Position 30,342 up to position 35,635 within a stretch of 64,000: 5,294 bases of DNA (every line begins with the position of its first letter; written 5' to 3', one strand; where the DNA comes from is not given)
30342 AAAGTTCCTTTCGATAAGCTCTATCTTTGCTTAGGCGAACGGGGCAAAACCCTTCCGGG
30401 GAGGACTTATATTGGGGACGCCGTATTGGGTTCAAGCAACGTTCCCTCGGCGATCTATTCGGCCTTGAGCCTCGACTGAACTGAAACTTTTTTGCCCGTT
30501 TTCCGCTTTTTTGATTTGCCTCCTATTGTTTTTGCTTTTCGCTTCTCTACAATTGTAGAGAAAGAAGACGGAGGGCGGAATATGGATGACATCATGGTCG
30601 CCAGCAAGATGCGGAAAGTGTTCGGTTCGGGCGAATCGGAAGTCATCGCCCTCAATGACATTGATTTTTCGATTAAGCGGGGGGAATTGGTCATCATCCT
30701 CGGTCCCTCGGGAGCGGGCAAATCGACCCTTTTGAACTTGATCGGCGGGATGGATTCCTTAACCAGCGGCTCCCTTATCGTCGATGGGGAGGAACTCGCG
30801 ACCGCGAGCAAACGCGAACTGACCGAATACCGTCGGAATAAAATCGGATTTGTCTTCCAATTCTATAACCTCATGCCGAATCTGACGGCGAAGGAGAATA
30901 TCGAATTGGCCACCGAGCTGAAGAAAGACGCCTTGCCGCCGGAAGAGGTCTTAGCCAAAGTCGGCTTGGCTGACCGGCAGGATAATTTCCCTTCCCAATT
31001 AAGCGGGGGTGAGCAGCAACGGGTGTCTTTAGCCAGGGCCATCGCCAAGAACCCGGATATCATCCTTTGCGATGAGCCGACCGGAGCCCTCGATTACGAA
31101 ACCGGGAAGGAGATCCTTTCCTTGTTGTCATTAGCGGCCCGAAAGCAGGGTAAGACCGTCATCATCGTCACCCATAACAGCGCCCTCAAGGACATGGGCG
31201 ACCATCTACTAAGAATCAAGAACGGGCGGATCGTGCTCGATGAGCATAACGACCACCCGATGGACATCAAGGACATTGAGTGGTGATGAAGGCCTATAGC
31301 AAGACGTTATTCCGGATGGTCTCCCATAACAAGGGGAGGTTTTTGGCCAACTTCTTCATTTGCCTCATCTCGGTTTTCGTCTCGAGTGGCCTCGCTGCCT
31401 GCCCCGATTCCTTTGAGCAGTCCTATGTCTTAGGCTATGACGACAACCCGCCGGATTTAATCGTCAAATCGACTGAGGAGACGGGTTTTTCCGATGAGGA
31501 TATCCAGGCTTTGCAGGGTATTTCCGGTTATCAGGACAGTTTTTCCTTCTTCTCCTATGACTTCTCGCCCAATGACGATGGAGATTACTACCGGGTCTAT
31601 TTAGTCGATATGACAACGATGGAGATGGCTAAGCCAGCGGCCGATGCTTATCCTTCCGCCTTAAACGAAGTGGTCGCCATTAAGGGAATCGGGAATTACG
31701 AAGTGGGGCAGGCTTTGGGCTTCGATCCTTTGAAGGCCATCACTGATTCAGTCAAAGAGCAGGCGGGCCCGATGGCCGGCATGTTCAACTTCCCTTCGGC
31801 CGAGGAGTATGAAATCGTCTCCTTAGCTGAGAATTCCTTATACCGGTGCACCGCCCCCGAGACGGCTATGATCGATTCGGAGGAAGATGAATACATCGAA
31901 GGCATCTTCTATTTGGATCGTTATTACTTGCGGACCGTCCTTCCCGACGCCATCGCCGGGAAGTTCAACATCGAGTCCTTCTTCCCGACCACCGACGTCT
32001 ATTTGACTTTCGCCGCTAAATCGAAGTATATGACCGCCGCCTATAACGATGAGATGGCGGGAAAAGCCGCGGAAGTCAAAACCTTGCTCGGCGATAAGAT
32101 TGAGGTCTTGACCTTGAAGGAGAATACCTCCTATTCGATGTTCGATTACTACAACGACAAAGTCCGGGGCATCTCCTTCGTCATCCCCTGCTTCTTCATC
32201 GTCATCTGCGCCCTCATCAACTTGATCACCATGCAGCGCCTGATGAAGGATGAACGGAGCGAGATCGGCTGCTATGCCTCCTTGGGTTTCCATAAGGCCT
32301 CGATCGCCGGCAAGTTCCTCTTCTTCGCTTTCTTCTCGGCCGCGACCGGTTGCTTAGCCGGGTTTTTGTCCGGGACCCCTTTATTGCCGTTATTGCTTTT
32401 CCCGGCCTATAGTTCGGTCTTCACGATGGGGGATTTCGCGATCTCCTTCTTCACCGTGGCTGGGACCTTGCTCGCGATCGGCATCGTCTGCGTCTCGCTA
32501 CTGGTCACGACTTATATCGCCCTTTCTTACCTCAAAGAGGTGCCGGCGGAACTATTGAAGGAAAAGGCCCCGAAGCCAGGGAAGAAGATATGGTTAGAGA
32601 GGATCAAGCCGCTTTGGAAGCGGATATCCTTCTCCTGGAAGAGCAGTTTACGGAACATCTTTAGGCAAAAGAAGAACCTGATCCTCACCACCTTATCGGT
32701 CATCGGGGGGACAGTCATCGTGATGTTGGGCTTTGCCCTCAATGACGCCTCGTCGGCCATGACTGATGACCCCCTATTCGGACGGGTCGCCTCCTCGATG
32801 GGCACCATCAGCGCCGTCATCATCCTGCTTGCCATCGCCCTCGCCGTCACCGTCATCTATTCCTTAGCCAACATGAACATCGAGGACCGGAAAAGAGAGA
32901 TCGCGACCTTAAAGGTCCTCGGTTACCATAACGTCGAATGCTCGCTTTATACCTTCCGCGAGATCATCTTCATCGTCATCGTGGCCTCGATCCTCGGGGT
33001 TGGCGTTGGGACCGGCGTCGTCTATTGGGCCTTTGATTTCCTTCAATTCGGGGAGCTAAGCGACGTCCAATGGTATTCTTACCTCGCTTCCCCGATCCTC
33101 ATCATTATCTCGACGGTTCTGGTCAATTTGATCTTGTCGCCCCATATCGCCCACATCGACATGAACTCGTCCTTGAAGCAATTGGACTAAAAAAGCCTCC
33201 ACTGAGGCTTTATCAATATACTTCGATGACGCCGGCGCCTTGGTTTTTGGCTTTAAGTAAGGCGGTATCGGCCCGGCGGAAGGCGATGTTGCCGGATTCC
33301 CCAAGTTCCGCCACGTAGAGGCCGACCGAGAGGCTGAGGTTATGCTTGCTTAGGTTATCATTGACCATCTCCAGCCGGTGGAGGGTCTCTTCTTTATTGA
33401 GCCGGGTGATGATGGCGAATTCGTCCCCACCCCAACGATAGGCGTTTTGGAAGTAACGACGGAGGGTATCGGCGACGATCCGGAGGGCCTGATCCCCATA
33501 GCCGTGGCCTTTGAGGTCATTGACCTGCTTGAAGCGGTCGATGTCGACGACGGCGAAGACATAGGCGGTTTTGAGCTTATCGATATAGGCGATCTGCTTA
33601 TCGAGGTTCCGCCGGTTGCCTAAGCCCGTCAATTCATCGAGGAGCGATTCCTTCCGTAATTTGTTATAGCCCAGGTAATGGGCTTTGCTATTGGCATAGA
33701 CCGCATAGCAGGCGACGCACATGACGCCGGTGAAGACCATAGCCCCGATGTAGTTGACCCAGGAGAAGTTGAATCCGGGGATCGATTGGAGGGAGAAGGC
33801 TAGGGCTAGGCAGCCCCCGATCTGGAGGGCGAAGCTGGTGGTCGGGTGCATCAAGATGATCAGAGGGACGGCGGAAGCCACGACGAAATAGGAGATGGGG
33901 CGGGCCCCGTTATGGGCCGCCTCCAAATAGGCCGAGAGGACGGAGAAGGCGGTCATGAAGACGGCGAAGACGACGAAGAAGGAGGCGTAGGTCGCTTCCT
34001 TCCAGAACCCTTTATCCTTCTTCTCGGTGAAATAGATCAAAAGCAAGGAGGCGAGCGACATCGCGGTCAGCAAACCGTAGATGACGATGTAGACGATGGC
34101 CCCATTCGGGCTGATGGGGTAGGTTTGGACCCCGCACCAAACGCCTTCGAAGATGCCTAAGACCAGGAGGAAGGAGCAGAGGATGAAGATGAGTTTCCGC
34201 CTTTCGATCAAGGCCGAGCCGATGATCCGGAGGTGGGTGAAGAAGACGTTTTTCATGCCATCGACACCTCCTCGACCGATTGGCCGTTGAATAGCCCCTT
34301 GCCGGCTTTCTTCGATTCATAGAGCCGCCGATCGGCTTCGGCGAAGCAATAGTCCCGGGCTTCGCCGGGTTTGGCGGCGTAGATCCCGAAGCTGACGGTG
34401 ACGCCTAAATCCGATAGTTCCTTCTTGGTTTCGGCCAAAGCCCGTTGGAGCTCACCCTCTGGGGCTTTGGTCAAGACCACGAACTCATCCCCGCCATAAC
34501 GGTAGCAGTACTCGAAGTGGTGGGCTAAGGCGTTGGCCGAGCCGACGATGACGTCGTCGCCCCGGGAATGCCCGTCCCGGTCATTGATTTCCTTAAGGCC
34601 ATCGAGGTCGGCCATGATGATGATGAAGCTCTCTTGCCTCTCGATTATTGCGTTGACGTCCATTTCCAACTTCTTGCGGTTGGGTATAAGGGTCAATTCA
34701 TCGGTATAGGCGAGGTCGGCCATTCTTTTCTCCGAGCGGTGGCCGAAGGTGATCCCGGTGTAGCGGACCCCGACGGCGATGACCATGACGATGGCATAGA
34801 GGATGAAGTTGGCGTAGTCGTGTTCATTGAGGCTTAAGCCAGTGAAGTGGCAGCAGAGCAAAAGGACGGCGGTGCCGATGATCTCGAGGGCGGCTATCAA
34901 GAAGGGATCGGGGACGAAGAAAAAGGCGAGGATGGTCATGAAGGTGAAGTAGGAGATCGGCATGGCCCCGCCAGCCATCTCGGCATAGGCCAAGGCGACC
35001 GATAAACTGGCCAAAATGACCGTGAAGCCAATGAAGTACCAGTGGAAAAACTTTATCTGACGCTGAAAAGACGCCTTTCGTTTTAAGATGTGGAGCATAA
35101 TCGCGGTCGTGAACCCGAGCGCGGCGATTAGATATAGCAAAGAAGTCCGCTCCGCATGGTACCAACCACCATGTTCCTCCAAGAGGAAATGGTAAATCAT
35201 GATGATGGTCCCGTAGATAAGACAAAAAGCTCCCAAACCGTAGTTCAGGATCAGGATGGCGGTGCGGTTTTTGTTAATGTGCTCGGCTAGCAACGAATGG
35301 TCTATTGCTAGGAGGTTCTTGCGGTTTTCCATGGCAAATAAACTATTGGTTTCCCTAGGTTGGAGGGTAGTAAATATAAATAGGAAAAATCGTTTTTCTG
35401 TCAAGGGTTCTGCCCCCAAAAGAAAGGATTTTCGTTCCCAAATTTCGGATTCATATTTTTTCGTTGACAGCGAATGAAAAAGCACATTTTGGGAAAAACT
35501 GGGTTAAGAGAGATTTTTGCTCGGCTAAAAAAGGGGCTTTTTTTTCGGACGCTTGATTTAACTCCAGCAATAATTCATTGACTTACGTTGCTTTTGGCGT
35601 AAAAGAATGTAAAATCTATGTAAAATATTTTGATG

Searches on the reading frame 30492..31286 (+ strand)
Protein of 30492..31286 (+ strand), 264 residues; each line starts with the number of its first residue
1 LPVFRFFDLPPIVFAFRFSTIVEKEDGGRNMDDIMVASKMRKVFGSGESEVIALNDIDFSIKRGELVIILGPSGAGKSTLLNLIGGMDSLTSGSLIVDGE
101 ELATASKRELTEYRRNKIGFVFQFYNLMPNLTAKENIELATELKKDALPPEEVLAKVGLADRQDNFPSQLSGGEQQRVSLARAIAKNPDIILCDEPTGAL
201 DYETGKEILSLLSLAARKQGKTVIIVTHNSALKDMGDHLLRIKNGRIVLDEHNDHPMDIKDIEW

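Call 91: search_protein_families(library=pfam, proteins=[window:30492-31286:+], max_evalue=0.00001)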
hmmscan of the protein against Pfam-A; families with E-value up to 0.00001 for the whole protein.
window:30492-31286:+ (264 aa): 2 families
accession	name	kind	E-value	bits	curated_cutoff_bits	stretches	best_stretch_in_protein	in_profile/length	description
PF00005.33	ABC_tran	-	6e-37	127.7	25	1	54-197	1-136/137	ABC transporter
PF13304.12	AAA_21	-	2.6e-07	31.4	27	0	67-129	2-68/304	AAA domain, putative AbiEii toxin, Type IV TA system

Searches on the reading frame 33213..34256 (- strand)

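Call 91: search_protein_families(library=pfam, proteins=[window:33213-34256:-], max_evalue=0.00001)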
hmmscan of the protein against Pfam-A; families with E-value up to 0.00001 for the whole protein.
window:33213-34256:- (347 aa): 1 family
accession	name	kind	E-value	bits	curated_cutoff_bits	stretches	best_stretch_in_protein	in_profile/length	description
PF00990.26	GGDEF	-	7.5e-24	84.8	23.8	1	205-341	2-159/161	Diguanylate cyclase, GGDEF domain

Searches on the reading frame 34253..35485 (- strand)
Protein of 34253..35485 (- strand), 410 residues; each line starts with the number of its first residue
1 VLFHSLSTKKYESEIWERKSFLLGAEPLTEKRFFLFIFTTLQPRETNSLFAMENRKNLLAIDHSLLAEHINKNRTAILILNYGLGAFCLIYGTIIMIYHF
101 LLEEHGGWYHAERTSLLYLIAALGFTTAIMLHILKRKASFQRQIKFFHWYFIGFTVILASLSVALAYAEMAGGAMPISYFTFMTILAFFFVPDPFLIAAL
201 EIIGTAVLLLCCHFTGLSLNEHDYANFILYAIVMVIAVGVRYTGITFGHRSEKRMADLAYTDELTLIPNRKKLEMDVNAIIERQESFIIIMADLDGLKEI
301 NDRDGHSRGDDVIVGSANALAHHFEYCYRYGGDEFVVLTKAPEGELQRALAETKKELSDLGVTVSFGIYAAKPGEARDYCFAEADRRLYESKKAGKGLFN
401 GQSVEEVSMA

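Call 91: search_protein_families(library=pfam, proteins=[window:34253-35485:-], max_evalue=0.00001)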
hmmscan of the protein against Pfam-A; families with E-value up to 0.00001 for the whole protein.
window:34253-35485:- (410 aa): 1 family
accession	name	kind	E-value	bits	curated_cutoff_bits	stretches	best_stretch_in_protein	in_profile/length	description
PF00990.26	GGDEF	-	2.4e-22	79.9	23.8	1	259-396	1-159/161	Diguanylate cyclase, GGDEF domain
